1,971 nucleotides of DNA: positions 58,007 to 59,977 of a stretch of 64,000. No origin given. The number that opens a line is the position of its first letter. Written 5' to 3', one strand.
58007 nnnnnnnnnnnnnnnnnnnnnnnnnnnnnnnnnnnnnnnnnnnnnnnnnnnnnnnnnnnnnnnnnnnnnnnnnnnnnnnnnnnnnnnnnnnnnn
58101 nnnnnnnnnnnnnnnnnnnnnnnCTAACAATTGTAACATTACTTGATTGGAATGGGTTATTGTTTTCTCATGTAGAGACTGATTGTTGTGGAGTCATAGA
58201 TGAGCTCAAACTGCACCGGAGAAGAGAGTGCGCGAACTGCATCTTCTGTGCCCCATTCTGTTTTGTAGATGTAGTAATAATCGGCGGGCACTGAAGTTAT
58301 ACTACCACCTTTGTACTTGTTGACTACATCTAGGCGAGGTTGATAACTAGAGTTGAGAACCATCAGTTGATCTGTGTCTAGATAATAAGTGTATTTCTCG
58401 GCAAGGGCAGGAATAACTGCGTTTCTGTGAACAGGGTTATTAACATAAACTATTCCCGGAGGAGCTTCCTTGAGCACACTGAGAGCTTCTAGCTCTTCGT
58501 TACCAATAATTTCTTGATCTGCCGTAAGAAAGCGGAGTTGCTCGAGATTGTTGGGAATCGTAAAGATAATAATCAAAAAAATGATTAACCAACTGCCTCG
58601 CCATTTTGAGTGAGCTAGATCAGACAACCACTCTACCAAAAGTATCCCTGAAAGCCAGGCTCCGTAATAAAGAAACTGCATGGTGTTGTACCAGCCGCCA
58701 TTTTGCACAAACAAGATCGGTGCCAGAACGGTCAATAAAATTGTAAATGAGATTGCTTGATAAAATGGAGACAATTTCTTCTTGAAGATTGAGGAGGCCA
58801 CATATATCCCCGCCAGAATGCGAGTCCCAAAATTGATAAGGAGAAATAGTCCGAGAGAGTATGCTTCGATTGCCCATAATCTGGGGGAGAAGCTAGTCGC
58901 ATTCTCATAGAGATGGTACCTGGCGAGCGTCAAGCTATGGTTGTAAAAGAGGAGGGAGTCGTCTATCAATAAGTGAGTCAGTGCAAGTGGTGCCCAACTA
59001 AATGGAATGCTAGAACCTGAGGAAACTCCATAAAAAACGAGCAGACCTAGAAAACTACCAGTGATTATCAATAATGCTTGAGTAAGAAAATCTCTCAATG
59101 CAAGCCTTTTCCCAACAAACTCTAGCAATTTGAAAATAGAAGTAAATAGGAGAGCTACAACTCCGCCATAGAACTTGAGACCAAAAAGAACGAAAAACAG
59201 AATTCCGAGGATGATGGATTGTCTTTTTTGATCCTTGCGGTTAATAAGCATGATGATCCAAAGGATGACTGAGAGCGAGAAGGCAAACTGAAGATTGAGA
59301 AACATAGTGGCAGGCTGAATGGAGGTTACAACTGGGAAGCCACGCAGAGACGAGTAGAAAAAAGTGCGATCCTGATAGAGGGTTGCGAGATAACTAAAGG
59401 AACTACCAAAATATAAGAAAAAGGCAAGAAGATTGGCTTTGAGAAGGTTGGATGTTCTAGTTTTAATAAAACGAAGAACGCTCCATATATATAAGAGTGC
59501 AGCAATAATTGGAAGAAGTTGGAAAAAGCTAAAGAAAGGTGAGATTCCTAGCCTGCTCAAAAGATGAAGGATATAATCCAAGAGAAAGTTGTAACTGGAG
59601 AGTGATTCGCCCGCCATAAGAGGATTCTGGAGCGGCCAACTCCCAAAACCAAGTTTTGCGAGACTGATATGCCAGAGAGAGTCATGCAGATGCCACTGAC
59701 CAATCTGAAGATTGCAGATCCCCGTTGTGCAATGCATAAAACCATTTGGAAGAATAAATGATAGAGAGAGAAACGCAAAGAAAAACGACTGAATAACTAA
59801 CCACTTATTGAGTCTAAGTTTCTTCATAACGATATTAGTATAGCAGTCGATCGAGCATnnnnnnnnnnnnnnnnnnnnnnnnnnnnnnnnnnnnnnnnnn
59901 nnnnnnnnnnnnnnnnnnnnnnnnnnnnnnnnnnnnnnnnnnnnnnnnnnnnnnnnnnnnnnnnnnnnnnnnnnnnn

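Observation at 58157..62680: Inverted paralogs of an unnamed 'C-x4-C ... H-x-HD-x2-WH' polytopic membrane family flanking a PIG-V-like gene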

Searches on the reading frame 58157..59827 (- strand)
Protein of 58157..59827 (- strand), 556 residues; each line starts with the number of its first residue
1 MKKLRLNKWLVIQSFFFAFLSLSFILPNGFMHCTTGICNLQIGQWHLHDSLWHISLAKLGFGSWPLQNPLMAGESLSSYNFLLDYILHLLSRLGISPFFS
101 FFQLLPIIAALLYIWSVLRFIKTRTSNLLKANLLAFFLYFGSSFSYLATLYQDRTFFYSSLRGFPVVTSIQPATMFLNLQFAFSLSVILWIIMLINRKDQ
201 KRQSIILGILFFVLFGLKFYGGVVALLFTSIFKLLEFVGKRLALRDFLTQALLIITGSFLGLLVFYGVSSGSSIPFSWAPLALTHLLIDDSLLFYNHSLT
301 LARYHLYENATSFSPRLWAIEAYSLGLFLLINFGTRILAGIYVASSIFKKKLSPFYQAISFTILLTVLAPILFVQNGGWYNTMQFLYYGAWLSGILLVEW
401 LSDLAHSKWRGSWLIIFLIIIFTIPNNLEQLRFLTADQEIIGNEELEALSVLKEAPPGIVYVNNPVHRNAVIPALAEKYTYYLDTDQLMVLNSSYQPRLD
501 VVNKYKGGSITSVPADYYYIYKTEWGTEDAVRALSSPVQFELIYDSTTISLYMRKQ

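Call 6: search_protein_families(library=pfam, proteins=[window:58157-59827:-], max_evalue=1)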
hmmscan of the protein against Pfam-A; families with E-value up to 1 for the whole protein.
window:58157-59827:- (556 aa): 2 families
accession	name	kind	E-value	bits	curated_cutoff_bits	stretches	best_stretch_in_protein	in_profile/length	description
PF05437.17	AzlD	-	0.37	11.4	23.7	0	329-397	9-77/99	Branched-chain amino acid transport protein (AzlD)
PF11694.13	DUF3290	-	0.65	10.4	31.3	0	394-434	31-71/144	Protein of unknown function (DUF3290)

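Call 7: search_protein_families(library=ncbifam, proteins=[window:58157-59827:-], max_evalue=1)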
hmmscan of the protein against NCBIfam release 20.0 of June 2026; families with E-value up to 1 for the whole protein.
window:58157-59827:- (556 aa): 0 families
